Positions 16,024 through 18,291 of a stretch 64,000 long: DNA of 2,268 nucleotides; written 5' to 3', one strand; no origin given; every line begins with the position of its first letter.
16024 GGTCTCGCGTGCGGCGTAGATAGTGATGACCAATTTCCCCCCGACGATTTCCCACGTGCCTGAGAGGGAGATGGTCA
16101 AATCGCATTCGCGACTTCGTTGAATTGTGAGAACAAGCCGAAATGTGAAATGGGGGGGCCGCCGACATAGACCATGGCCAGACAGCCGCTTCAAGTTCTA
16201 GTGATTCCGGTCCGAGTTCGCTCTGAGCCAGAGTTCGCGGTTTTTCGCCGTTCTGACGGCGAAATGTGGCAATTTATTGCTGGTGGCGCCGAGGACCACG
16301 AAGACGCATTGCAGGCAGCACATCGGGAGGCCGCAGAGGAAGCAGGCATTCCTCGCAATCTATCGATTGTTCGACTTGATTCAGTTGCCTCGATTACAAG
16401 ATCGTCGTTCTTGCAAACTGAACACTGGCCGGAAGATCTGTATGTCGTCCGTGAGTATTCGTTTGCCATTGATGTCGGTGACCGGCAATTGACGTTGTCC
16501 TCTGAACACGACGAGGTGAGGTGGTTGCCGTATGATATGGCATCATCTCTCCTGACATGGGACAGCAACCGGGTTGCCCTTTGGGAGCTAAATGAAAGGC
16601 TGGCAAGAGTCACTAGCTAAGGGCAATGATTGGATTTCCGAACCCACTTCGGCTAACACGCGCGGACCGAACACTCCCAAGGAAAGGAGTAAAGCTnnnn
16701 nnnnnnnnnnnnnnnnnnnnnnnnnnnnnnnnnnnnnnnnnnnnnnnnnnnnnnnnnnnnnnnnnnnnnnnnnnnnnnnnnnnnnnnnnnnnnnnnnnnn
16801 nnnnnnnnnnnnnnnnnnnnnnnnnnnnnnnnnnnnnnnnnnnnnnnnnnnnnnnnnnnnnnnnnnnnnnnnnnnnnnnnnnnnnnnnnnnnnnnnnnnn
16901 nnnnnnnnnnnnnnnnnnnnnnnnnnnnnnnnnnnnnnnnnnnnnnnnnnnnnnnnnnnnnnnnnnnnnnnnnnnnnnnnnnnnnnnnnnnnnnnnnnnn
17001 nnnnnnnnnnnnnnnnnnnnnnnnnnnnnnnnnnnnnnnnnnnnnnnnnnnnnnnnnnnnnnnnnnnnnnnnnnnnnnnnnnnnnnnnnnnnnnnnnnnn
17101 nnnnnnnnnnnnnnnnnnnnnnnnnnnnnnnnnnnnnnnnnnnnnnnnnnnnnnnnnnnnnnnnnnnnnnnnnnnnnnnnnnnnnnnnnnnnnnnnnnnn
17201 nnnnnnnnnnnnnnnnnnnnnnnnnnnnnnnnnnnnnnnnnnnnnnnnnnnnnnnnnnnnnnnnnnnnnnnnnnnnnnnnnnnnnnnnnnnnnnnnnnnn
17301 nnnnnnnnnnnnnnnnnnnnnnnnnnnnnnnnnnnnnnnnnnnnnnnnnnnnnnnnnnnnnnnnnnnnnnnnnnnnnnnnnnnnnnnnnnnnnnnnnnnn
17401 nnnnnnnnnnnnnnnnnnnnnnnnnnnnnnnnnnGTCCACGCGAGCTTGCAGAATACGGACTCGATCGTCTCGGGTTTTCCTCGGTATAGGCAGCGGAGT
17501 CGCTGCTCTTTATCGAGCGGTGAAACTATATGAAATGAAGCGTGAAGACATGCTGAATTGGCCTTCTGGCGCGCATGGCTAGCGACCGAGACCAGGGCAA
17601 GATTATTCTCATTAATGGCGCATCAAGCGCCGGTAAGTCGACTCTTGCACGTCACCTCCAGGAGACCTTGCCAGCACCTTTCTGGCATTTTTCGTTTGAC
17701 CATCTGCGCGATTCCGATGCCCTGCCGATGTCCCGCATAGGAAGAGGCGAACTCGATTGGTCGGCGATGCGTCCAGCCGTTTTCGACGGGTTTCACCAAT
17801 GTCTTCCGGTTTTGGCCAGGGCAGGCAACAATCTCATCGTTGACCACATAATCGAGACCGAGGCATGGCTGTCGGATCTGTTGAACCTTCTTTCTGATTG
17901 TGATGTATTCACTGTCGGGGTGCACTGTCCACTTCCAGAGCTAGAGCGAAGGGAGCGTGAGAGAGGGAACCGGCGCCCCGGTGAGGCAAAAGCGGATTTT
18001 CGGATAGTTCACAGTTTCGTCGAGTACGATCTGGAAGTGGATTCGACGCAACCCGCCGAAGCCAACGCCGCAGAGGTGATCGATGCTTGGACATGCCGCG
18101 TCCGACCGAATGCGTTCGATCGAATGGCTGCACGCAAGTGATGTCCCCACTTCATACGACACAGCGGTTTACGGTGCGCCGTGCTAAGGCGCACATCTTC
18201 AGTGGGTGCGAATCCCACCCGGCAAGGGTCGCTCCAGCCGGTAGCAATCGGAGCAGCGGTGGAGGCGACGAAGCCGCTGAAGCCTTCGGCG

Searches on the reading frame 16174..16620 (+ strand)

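Call 5: search_protein_families(library=pfam, proteins=[window:16174-16620:+], max_evalue=0.01)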
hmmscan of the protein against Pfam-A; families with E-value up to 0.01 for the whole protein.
window:16174-16620:+ (148 aa): 1 family
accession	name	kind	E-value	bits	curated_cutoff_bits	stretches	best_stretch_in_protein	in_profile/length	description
PF00293.34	NUDIX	-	8e-15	55.5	21.1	1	8-127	6-121/134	NUDIX domain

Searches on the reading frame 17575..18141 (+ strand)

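Call 5: search_protein_families(library=pfam, proteins=[window:17575-18141:+], max_evalue=0.01)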
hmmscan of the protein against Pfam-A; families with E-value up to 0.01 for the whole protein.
window:17575-18141:+ (188 aa): 8 families
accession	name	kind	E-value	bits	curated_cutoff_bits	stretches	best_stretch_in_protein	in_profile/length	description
PF07931.18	CPT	-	1.1e-49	169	22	1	8-170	1-168/172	Chloramphenicol phosphotransferase-like protein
PF13671.12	AAA_33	-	7.9e-09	36.4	27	1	11-137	2-125/143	AAA domain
PF13238.12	AAA_18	-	9.8e-07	29.7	29.4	1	11-135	1-116/128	AAA domain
PF13191.12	AAA_16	-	0.00021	22.3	32.6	1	5-50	21-64/167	AAA ATPase domain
PF13173.12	AAA_14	-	0.00094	19.6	27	1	8-50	2-46/129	AAA domain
PF01583.26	APS_kinase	-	0.0061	17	21.1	0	7-32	1-26/152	Adenylylsulphate kinase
PF13521.12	AAA_28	-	0.0093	16.6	27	0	11-31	2-22/164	AAA domain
PF13401.12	AAA_22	-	0.0097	16.7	27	0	7-37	4-37/130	AAA domain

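Call 6: search_protein_families(library=ncbifam, proteins=[window:17575-18141:+], max_evalue=0.01)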
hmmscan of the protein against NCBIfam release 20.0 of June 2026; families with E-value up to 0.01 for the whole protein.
window:17575-18141:+ (188 aa): 10 families
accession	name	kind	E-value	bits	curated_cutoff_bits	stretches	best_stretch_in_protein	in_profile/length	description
NF033114.1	phos_trans_CPT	equivalog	1.9e-23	83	250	1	11-171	1-169/171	chloramphenicol phosphotransferase CPT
NF038208.1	garosamine_AAA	equivalog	0.00016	21.4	170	0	10-32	2-24/167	Gar/GrdA family gentamicin resistance ATP-binding protein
NF005115.0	PRK06547.1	equivalog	0.00079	18.9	173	1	5-31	12-38/172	hypothetical protein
NF005255.0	PRK06762.2-2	equivalog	0.0016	18.4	140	1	8-45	3-40/163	hypothetical protein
NF005257.0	PRK06762.3-2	equivalog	0.0024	17.6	202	1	9-76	6-71/170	hypothetical protein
NF005994.0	PRK08118.1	equivalog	0.0028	17.7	215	1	9-39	3-32/172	DNA topology modulation protein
NF006743.0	PRK09270.1-2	equivalog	0.0035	16.4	227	0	5-34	25-55/217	nucleoside/nucleotide kinase family protein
NF006746.0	PRK09270.1-5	subfamily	0.0065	15.4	250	0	6-33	19-46/210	nucleoside/nucleotide kinase family protein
NF004041.0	PRK05541.1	subfamily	0.0084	16.2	127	0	6-32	5-31/176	adenylyl-sulfate kinase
NF004861.0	PRK06217.1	equivalog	0.0088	15.4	203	0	11-36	4-29/183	hypothetical protein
